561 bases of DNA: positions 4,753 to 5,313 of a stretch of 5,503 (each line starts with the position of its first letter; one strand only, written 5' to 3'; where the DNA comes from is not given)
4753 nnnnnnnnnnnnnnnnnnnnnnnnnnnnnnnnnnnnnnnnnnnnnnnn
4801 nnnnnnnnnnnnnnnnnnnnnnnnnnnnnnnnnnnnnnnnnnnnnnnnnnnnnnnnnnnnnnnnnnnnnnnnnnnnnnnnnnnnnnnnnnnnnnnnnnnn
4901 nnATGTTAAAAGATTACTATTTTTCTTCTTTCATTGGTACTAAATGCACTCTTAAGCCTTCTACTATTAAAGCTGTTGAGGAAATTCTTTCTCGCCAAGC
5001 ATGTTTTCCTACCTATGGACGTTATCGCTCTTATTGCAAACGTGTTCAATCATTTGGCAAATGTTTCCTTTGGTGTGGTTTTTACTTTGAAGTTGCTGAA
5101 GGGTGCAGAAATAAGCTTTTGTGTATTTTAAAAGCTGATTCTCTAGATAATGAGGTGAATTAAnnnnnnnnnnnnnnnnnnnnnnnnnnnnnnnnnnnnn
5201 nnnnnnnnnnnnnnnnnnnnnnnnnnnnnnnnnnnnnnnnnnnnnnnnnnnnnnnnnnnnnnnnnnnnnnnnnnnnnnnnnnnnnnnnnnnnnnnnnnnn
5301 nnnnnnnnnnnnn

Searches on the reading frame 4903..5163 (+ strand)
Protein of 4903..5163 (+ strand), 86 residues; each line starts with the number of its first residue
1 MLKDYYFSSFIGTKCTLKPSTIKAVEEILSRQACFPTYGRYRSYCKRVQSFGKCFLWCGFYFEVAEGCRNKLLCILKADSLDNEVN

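Call 9: search_protein_families(library=pfam, proteins=[window:4903-5163:+], max_evalue=0.01)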
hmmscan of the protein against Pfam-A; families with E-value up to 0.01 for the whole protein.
window:4903-5163:+ (86 aa): 0 families

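Call 46: search_protein_families(library=phrogs, proteins=[window:4903-5160:+], max_evalue=0.01)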
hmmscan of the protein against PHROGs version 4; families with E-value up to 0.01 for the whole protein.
seq(86 aa): 0 families

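Call 66: find_homologous_proteins(query=window:4903-5163:+, max_evalue=0.001)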
Query window:4903-5163:+ (86 aa): 42 proteins with E <= 0.001 among 42 candidates.
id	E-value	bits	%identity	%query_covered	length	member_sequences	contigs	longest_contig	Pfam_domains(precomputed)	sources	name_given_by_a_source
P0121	4.4e-48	179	93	99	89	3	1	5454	-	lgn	-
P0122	9.0e-42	159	82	99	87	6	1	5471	-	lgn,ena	-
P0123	5.2e-41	156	82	99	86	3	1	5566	-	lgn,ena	-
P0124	6.1e-40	153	79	99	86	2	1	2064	-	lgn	-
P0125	1.6e-39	152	81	99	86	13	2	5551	-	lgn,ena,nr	nr:MAG TPA: hypothetical protein [Microviridae sp.]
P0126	3.1e-38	147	78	99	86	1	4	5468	-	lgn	-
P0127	7.0e-38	146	78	99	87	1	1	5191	-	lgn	-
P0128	1.1e-37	146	79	95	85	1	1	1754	-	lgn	-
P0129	1.1e-36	142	78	100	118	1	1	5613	-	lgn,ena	-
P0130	2.7e-36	141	79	98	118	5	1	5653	-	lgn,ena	-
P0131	3.1e-36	141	80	98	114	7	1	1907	-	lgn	-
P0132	3.2e-36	141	75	99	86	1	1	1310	-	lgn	-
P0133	8.9e-35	136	73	92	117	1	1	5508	-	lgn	-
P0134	3.3e-34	135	73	99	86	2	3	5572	-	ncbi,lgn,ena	-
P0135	1.3e-33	133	72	99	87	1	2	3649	-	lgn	-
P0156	6.4e-21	92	60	90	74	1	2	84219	-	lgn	-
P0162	1.7e-9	56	48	87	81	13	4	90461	-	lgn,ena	-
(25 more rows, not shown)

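Call 67: find_encoding_contigs(protein=P0162, flank=8000, max_places=2)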
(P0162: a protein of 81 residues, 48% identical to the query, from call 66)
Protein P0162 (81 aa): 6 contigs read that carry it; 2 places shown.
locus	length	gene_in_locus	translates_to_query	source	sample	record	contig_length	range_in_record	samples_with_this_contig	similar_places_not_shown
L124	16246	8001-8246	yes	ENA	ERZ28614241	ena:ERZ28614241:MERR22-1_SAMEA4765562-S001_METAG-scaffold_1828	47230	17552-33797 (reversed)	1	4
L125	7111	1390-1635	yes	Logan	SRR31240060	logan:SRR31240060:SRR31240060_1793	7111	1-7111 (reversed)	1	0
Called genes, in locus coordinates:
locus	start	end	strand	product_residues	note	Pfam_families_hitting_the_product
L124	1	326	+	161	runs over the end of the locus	PF00149:Metallophos, PF12850:Metallophos_2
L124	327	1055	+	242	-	-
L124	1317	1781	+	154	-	-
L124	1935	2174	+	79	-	-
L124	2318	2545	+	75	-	-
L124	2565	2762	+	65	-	-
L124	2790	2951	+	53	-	-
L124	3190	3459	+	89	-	-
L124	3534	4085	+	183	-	-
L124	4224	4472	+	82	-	-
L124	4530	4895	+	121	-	-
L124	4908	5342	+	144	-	PF07275:ArdA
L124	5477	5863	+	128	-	-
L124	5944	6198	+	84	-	-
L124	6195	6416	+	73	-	-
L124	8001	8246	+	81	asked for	-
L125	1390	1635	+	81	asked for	-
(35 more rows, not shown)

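Call 68: find_encoding_contigs(protein=P0156, flank=8000, max_places=2)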
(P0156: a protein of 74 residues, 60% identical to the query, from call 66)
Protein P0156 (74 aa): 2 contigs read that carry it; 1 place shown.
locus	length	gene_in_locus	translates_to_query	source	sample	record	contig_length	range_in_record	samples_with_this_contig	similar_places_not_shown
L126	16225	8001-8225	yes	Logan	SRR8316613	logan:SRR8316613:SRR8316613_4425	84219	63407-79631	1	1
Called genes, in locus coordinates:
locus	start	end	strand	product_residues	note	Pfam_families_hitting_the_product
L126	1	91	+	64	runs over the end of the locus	-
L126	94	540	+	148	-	PF25223:DUF7841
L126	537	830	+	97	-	-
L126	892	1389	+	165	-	-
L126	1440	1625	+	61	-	-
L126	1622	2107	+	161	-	PF00149:Metallophos, PF12850:Metallophos_2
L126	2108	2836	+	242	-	PF00149:Metallophos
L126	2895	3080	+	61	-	-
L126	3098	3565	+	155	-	-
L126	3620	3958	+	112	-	-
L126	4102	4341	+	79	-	-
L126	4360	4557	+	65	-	-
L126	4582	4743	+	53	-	-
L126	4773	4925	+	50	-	-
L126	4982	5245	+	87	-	-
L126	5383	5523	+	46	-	-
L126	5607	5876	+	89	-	-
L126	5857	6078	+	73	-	-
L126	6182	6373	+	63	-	-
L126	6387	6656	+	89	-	-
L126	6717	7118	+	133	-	-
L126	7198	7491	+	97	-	-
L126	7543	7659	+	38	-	-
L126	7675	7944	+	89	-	-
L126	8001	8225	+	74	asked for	-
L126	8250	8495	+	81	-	-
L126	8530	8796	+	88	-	-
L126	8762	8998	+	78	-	-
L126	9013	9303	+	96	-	-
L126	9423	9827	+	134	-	-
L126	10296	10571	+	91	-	-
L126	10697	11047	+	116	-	-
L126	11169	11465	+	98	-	-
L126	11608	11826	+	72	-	-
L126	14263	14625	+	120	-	-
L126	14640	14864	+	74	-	PF26096:DUF8033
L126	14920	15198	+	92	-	-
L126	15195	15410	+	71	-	-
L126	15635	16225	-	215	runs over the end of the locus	-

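Call 73: search_dna_similar(query=L126:2108-2836:+, collection=phages, mode=protein, max_rows=12)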
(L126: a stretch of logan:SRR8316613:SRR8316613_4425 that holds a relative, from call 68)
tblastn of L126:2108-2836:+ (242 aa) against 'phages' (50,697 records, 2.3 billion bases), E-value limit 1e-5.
Records with a match: 292; places in all: 293; records where one place covers at least 80% of the query: 212.
Best place of each record, by identity: <60% 292.
By first word of the organism name: Mycobacterium 146; Streptomyces 127; Bacteriophage 10; Rhodococcus 4; Nitratidesulfovibrio 1; Desulfovibrio 1; Oscillospirales 1; Arthrobacter 1; uncultured 1.
By host as written in the record: Mycobacterium smegmatis mc2 155 101; Streptomyces griseus ATCC 10137 52; Mycobacterium smegmatis mc#155 31; Streptomyces lividans JI 1326 29; - 17; Streptomyces viridochromogenes DSM40736 12; Streptomyces sanglieri UNT16F27A 9; Streptomyces griseofuscus ATCC 23916 7; and 17 more.
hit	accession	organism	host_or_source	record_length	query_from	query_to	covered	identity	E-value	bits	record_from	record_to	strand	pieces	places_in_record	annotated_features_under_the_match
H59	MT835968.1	Bacteriophage sp.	human fecal samples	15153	2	242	100%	33.3%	4e-28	117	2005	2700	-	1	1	record has no annotation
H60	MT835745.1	Bacteriophage sp.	human fecal samples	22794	2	226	93%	34.9%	4e-32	129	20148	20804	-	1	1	record has no annotation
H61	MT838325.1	Bacteriophage sp.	human fecal samples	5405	1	235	97%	33.2%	7e-29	119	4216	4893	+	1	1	record has no annotation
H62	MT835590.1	Bacteriophage sp.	human fecal samples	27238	1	217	90%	35.9%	4e-27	114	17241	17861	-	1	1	record has no annotation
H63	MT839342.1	Bacteriophage sp.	human fecal samples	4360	1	214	88%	34.2%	3e-29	120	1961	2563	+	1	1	record has no annotation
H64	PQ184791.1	Streptomyces phage Lululemon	Streptomyces lividans JI 1326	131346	2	240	99%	30.0%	3e-12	71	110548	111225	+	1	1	216: metallophosphoesterase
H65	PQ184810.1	Streptomyces phage PacManQ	Streptomyces lividans JI 1326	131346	2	240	99%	30.0%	3e-12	71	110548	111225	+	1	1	216: metallophosphoesterase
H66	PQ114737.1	Streptomyces phage BlueOtter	Streptomyces lividans JI 1326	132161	2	240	99%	30.0%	6e-12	71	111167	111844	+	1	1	218: metallophosphatase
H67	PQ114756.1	Streptomyces phage HangryHippo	Streptomyces lividans JI 1326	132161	2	240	99%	30.0%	6e-12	71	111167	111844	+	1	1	218: metallophosphatase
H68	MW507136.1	Streptomyces phage Cross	Streptomyces sanglieri UNT16F27A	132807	2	240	99%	30.0%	6e-12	71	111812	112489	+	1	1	219: phosphoesterase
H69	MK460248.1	Streptomyces phage Teutsch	Streptomyces griseus ATCC 10137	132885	2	240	99%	30.0%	6e-12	71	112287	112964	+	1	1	219: phosphoesterase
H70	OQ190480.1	Streptomyces phage Pepperwood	Streptomyces lividans JI 1326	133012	2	240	99%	30.0%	6e-12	71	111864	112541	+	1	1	220: metallophosphoesterase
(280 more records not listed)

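Call 81: predict_structure(alignment_id=A6)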
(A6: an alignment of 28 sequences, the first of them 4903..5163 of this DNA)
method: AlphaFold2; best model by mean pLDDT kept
length: 86 residues; sequences in the alignment: 28
mean_pLDDT: 81.2   pTM: 0.69
mean pLDDT of the five models: 81.2, 80.4, 80.2, 80.0, 70.2
residues with pLDDT >= 90: 40; 70-90: 26; 50-70: 13; < 50: 7
segments of 3 or more residues with pLDDT < 50: 1-6
pLDDT, mean of each block of 10 residues (from residue 1): 45 72 91 94 94 88 92 86 60
secondary structure, 60 per line:
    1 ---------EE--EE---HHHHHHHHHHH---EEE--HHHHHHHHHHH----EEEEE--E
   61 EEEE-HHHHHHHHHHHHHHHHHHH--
elements in order: H19-29 E33-35 H38-48 E53-57 E60-64 H66-84

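Call 84: fold_search(model_id=the predicted structure, library=pdb)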
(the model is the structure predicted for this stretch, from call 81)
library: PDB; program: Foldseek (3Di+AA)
matches with E <= 10: 125; with E <= 0.001: 0
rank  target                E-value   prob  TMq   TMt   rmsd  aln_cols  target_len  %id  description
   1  6wrx_C                1.6e+00  0.09  0.26  0.25  12.1        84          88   11  Crystal structure of computationally designed protein 2DS25.1 in complex with the human Transferrin receptor ectodomai (released 2021-04-28)
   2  7r08_F                1.7e+00  0.10  0.24  0.05   9.9        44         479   14  Abortive infection DNA polymerase Abi-P2 (released 2022-09-07)
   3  4r24_B                1.9e+00  0.06  0.20  0.20  13.6        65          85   18  Complete dissection of B. subtilis nitrogen homeostatic circuitry (released 2015-03-04)
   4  7r81_L2               2.1e+00  0.07  0.25  0.24  11.1        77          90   14  Structure of the translating Neurospora crassa ribosome arrested by cycloheximide (released 2021-12-01)
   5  9axt_AN               2.1e+00  0.06  0.21  0.20  10.7        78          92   15  Non-translating S. pombe ribosome (released 2024-10-16)
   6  3f6v                  2.2e+00  0.06  0.23  0.22  11.8        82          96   17  Crystal structure of Possible transcriptional regulator for arsenical resistance (released 2008-11-25)
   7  7r08_B                2.2e+00  0.05  0.20  0.05   9.2        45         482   13  Abortive infection DNA polymerase Abi-P2 (released 2022-09-07)
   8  8brm_SL               2.4e+00  0.08  0.25  0.23  10.3        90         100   10  Giardia ribosome in POST-T state, no E-site tRNA (A6) (released 2023-03-15)
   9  7r08_E                2.5e+00  0.08  0.24  0.05   9.9        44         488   14  Abortive infection DNA polymerase Abi-P2 (released 2022-09-07)
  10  7r08_A                3.1e+00  0.04  0.19  0.05   9.2        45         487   13  Abortive infection DNA polymerase Abi-P2 (released 2022-09-07)
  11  1ra6                  3.1e+00  0.03  0.22  0.06  12.5        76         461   16  Poliovirus Polymerase Full Length Apo Structure (released 2004-08-17)
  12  3lfk_B                3.3e+00  0.06  0.27  0.23  10.9        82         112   10  A reported archaeal mechanosensitive channel is a structural homolog of MarR-like transcriptional regulators (released 2010-04-14)
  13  4zpc                  3.3e+00  0.05  0.27  0.06  12.5        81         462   12  Coxsackievirus B3 Polymerase - A341G mutant (released 2016-05-11)
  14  1s12_C                3.3e+00  0.03  0.19  0.18   8.7        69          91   14  Crystal structure of TM1457 (released 2004-12-07)
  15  4nlq                  3.3e+00  0.03  0.22  0.05  12.7        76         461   16  Poliovirus Polymerase - C290F Loop Mutant (released 2014-01-22)
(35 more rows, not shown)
